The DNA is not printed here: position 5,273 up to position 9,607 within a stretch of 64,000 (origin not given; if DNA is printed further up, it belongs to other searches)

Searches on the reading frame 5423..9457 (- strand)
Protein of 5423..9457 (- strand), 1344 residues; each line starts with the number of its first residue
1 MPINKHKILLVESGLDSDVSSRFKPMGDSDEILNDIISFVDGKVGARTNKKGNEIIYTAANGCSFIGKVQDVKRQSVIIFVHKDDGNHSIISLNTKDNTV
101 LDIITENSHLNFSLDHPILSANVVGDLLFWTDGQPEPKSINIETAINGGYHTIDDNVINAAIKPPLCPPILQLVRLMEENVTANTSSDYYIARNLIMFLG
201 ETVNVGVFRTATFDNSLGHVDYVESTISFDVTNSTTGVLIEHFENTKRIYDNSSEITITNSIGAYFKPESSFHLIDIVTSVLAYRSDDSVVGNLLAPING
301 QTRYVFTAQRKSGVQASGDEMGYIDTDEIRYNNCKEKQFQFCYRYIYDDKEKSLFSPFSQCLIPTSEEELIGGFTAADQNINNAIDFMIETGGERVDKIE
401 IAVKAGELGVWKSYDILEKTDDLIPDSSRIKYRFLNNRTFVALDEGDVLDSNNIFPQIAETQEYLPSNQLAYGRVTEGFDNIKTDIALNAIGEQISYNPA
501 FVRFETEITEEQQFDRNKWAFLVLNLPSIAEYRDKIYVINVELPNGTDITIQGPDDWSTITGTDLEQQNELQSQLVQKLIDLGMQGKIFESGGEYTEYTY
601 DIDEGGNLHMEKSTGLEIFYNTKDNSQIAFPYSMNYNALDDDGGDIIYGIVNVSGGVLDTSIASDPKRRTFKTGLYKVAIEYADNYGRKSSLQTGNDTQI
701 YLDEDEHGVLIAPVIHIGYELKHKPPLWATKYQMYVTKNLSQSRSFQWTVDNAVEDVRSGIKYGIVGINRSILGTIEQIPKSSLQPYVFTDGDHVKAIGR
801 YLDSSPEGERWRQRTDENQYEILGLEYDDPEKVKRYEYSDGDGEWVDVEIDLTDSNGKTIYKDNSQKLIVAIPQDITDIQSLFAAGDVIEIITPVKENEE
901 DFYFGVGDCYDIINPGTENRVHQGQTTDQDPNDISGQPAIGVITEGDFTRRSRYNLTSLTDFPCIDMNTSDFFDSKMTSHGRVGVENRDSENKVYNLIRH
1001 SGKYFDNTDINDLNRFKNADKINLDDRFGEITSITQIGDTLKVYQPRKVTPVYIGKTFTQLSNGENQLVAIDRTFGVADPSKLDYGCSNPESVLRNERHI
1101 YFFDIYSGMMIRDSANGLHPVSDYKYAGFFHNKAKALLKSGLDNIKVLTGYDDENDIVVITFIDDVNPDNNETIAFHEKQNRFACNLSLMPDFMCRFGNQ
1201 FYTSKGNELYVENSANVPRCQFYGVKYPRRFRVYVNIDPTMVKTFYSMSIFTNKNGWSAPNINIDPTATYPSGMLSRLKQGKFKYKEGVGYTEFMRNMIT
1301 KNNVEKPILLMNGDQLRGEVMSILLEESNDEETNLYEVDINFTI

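Call 33: search_protein_families(library=phrogs, proteins=[window:5423-9457:-], max_evalue=0.001)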
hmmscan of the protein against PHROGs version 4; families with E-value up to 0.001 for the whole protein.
window:5423-9457:- (1344 aa): 3 families
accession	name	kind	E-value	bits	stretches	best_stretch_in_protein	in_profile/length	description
phrog_14478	-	head and packaging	1.4e-49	169.7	3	888-1305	863-1266/1474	virion structural protein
phrog_18548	-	unknown function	1.5e-09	39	1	1172-1259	3-90/241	-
phrog_38031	-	unknown function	0.00014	22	1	1172-1292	198-309/460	-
